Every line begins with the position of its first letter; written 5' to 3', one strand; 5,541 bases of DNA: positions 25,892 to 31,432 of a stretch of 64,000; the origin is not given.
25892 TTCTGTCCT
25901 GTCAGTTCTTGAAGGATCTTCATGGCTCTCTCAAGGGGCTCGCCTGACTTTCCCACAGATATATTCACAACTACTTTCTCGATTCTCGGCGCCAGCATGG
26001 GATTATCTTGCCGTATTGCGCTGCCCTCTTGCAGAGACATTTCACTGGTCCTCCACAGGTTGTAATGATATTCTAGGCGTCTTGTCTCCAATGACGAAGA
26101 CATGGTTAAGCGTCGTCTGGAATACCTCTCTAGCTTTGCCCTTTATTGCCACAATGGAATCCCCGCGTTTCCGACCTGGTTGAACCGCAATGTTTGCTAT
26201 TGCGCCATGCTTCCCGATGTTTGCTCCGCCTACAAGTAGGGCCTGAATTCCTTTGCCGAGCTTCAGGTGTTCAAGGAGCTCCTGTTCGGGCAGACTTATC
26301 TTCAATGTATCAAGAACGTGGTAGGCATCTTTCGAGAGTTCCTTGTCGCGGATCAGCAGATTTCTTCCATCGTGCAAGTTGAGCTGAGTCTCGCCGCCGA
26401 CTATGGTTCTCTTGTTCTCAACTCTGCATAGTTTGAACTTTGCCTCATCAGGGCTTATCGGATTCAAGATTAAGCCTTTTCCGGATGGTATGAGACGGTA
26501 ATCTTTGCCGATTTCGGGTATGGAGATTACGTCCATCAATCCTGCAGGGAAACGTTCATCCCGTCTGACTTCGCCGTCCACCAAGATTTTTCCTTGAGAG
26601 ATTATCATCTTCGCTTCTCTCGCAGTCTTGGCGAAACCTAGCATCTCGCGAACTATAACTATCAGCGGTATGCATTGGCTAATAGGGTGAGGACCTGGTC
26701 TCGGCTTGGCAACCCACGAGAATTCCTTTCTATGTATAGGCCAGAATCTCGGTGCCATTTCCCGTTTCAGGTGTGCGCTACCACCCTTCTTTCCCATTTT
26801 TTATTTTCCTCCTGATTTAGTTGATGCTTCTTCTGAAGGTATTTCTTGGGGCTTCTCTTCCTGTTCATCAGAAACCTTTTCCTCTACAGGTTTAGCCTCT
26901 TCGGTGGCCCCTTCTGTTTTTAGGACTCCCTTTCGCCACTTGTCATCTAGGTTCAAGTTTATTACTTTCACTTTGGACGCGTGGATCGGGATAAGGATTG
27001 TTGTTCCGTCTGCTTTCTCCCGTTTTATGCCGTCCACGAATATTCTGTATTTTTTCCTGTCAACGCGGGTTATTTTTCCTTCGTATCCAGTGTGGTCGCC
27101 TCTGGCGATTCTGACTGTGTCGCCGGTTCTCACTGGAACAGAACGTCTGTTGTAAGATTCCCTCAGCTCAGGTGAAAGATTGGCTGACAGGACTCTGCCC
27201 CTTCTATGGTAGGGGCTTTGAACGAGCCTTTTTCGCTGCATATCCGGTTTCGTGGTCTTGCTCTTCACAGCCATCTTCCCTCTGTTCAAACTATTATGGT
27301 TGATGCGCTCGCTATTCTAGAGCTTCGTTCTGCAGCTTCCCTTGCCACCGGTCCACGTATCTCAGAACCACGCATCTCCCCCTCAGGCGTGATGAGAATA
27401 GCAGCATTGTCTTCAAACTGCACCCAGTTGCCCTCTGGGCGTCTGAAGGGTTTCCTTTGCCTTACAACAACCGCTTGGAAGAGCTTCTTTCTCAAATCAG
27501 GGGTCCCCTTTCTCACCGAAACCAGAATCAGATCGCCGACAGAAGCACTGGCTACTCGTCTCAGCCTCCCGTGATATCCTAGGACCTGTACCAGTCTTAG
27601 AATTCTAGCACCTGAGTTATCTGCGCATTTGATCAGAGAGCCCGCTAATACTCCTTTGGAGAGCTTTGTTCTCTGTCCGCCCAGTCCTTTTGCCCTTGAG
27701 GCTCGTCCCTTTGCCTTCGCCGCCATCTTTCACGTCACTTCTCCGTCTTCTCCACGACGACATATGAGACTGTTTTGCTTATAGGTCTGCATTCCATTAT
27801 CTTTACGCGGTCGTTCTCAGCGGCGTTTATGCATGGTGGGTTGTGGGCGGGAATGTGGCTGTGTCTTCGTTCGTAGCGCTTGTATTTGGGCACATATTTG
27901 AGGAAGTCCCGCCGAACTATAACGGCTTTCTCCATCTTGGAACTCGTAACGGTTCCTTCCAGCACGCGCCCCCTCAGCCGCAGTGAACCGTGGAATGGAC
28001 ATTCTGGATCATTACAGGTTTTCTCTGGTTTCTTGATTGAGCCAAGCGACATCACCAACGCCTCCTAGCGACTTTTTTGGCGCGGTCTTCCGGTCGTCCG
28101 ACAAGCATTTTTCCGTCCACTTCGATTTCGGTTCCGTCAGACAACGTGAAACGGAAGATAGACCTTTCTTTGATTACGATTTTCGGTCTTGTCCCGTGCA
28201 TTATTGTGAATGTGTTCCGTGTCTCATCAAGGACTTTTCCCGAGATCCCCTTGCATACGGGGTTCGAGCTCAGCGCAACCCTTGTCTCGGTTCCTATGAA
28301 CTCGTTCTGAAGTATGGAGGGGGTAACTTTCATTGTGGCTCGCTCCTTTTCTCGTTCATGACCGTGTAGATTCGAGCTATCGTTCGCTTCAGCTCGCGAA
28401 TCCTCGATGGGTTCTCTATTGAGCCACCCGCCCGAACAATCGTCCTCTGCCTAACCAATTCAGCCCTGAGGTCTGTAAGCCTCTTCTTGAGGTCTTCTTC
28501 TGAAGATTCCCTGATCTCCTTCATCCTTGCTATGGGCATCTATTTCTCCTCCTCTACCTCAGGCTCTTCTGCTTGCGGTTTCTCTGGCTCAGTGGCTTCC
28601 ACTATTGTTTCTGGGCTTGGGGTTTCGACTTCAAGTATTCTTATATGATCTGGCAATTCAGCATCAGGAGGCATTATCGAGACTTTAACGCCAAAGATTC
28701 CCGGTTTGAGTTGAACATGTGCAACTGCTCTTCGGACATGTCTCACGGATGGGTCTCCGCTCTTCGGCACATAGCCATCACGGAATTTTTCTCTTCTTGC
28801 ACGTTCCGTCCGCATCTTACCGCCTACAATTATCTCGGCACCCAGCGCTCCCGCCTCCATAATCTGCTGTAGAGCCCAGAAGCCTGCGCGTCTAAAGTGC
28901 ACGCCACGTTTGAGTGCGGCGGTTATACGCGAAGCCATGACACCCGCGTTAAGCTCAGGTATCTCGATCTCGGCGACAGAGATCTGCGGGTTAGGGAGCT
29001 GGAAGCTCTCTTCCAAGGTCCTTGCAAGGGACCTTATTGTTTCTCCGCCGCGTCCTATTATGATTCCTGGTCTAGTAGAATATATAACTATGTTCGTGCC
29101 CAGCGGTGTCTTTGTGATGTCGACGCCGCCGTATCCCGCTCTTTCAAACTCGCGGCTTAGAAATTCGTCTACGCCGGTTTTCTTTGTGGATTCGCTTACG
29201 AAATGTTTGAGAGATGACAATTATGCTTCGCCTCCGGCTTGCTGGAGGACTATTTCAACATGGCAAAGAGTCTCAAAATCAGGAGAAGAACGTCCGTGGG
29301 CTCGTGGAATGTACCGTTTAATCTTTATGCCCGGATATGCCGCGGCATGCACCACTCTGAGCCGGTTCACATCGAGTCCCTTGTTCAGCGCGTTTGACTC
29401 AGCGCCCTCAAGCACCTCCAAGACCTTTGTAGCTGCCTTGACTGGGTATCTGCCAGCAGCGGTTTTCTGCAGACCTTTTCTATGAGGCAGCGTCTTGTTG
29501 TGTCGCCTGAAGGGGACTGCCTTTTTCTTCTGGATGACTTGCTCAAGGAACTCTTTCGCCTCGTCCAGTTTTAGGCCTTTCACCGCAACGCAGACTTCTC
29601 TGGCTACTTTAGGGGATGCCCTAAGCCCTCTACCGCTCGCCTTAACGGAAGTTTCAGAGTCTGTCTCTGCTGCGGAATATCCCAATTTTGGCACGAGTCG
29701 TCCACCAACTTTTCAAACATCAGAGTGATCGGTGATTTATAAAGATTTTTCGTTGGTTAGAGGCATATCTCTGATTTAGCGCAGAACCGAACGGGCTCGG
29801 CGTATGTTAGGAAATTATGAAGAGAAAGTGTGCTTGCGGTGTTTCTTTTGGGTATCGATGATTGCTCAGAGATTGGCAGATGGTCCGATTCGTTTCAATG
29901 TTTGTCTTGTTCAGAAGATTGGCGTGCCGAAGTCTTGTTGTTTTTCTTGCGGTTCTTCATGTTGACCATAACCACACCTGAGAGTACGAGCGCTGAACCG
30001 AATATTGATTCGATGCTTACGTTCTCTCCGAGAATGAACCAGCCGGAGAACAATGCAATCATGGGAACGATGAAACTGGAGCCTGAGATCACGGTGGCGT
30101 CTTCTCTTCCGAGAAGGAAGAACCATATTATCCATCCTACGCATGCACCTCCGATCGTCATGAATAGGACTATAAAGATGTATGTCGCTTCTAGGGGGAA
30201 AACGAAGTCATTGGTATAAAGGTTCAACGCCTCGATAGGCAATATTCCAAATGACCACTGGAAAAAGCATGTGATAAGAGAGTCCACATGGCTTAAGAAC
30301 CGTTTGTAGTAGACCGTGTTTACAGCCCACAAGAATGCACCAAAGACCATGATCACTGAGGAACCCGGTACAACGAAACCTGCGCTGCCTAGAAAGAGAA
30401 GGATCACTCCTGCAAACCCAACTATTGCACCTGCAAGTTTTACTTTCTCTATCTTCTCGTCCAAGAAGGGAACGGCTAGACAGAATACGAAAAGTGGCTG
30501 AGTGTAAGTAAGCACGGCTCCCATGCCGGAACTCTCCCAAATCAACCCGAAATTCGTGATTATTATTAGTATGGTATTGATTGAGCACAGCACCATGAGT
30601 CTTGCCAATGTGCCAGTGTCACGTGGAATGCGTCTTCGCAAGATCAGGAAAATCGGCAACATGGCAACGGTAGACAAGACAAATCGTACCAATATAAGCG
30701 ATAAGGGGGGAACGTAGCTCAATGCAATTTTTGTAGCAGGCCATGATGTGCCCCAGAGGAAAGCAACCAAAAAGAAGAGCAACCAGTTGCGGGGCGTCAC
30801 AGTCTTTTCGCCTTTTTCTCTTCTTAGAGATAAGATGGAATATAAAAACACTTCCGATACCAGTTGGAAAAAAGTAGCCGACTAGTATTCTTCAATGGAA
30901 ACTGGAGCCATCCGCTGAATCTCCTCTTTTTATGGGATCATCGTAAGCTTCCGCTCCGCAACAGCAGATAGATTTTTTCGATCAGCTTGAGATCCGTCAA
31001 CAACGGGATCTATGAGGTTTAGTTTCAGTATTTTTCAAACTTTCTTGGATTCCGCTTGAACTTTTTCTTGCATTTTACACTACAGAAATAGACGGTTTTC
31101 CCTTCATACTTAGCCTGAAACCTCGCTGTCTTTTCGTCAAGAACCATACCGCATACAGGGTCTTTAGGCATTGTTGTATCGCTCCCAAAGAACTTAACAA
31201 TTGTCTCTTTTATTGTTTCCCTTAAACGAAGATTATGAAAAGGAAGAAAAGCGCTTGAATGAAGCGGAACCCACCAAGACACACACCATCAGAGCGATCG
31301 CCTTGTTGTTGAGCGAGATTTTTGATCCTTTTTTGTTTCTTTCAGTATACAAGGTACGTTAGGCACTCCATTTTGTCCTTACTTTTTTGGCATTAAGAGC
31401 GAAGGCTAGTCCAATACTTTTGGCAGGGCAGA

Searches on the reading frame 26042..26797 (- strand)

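Call 26: search_protein_families(library=pfam, proteins=[window:26042-26797:-], max_evalue=0.001)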
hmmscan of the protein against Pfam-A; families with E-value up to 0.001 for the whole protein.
window:26042-26797:- (251 aa): 3 families
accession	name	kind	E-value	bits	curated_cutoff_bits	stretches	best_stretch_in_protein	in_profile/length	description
PF00900.26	Ribosomal_S4e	-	3.4e-24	84.9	25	1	97-173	2-74/75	Ribosomal family S4e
PF08071.17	RS4NT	-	2.9e-13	50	27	1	4-39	1-36/37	RS4NT (NUC023) domain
PF01479.30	S4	-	1.8e-09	37.6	22.8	1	52-91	9-48/48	S4 domain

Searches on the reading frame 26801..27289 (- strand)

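Call 26: search_protein_families(library=pfam, proteins=[window:26801-27289:-], max_evalue=0.001)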
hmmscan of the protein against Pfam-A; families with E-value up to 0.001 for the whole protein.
window:26801-27289:- (162 aa): 2 families
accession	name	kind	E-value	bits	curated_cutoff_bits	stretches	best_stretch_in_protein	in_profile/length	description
PF16906.11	Ribosomal_L26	-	4.2e-25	88.5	28.8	1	12-124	1-80/82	Ribosomal proteins L26 eukaryotic, L24P archaeal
PF00467.35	KOW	-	8.3e-09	35.4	22.3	1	56-86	2-32/32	KOW motif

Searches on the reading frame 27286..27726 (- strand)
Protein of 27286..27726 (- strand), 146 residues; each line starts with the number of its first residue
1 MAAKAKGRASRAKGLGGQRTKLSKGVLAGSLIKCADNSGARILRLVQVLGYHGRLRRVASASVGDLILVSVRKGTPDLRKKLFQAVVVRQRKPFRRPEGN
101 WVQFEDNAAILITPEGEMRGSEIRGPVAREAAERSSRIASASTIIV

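Call 26: search_protein_families(library=pfam, proteins=[window:27286-27726:-], max_evalue=0.001)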
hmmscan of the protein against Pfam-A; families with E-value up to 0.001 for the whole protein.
window:27286-27726:- (146 aa): 1 family
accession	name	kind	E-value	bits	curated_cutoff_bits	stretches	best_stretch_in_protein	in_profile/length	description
PF00238.24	Ribosomal_L14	-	1.9e-37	128.3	23.6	1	29-145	5-121/122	Ribosomal protein L14p/L23e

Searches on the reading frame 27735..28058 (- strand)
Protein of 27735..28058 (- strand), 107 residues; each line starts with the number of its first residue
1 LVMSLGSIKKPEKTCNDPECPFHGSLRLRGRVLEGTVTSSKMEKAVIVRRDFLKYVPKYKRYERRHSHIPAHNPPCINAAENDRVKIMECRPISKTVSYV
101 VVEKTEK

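Call 26: search_protein_families(library=pfam, proteins=[window:27735-28058:-], max_evalue=0.001)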
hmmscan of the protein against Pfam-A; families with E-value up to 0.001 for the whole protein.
window:27735-28058:- (107 aa): 1 family
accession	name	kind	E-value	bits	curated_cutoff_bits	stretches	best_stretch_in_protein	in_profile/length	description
PF00366.26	Ribosomal_S17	-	3e-27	94.9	25.9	1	35-103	1-68/68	Ribosomal protein S17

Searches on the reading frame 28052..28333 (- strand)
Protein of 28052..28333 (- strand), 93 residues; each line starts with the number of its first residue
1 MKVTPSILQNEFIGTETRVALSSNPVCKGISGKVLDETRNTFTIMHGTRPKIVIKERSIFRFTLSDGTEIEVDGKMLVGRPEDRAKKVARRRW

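Call 36: search_protein_families(library=pfam, proteins=[window:28052-28333:-], max_evalue=0.001)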
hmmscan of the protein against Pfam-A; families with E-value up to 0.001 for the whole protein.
window:28052-28333:- (93 aa): 1 family
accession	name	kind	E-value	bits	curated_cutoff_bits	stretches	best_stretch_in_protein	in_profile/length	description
PF01868.21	RNase_P-MRP_p29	-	1.5e-22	79.8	27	1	6-87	2-84/84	Ribonuclease P/MRP, subunit p29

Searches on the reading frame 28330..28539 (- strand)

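Call 36: search_protein_families(library=pfam, proteins=[window:28330-28539:-], max_evalue=0.001)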
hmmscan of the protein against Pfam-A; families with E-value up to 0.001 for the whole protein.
window:28330-28539:- (69 aa): 1 family
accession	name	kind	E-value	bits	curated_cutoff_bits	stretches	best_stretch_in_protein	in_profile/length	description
PF00831.28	Ribosomal_L29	-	2.9e-19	69.2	24.5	1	7-64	1-57/57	Ribosomal L29 protein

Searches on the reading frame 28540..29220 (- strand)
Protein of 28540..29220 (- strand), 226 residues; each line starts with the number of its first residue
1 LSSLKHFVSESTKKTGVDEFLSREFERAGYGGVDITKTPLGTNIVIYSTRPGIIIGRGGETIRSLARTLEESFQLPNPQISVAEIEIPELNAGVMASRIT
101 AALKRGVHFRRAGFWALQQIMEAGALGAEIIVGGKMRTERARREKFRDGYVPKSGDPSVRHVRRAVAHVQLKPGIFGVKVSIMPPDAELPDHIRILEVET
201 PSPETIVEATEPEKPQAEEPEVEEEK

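Call 26: search_protein_families(library=pfam, proteins=[window:28540-29220:-], max_evalue=0.001)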
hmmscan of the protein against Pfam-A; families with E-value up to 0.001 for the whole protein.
window:28540-29220:- (226 aa): 2 families
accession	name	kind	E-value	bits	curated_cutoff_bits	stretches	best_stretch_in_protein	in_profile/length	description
PF00189.25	Ribosomal_S3_C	-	5.2e-25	88.2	34.1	1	99-182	1-83/83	Ribosomal protein S3, C-terminal domain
PF07650.23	KH_2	-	2.1e-16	60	22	1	17-88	2-76/78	KH domain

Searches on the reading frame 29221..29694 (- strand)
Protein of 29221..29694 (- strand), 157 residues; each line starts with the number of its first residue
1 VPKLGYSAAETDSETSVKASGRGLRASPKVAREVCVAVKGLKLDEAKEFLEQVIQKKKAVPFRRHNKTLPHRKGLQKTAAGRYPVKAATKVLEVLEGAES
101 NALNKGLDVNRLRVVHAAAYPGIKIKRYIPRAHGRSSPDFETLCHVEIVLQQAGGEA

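Call 26: search_protein_families(library=pfam, proteins=[window:29221-29694:-], max_evalue=0.001)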
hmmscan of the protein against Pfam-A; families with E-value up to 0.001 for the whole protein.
window:29221-29694:- (157 aa): 1 family
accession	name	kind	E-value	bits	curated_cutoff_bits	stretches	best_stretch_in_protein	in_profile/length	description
PF00237.24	Ribosomal_L22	-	7.6e-25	87.5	28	1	19-151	1-104/104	Ribosomal protein L22p/L17e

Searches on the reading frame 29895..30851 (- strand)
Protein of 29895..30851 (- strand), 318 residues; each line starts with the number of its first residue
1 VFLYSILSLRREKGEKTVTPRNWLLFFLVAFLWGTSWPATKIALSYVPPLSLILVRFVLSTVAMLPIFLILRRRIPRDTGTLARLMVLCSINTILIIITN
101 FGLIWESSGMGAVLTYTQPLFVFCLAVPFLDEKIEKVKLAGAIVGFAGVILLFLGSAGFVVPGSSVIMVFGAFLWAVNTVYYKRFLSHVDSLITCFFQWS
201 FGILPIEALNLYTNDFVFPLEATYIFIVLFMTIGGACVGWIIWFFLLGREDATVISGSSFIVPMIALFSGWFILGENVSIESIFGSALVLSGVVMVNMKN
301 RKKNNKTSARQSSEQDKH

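Call 26: search_protein_families(library=pfam, proteins=[window:29895-30851:-], max_evalue=0.001)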
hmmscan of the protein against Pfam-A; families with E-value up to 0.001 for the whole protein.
window:29895-30851:- (318 aa): 1 family
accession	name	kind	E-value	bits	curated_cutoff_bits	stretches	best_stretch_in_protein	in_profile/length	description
PF00892.27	EamA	-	6.2e-37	127.3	28.2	2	24-153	5-134/135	EamA-like transporter family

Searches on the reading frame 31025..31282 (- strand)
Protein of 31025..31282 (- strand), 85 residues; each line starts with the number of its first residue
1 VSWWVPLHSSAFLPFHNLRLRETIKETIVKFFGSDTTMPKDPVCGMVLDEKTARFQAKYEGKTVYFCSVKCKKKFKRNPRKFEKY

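Call 26: search_protein_families(library=pfam, proteins=[window:31025-31282:-], max_evalue=0.001)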
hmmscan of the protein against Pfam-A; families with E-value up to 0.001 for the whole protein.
window:31025-31282:- (85 aa): 1 family
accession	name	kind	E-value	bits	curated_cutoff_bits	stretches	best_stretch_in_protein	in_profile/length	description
PF04945.19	YHS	-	3.1e-13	49.9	30.3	1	40-82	2-43/47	YHS domain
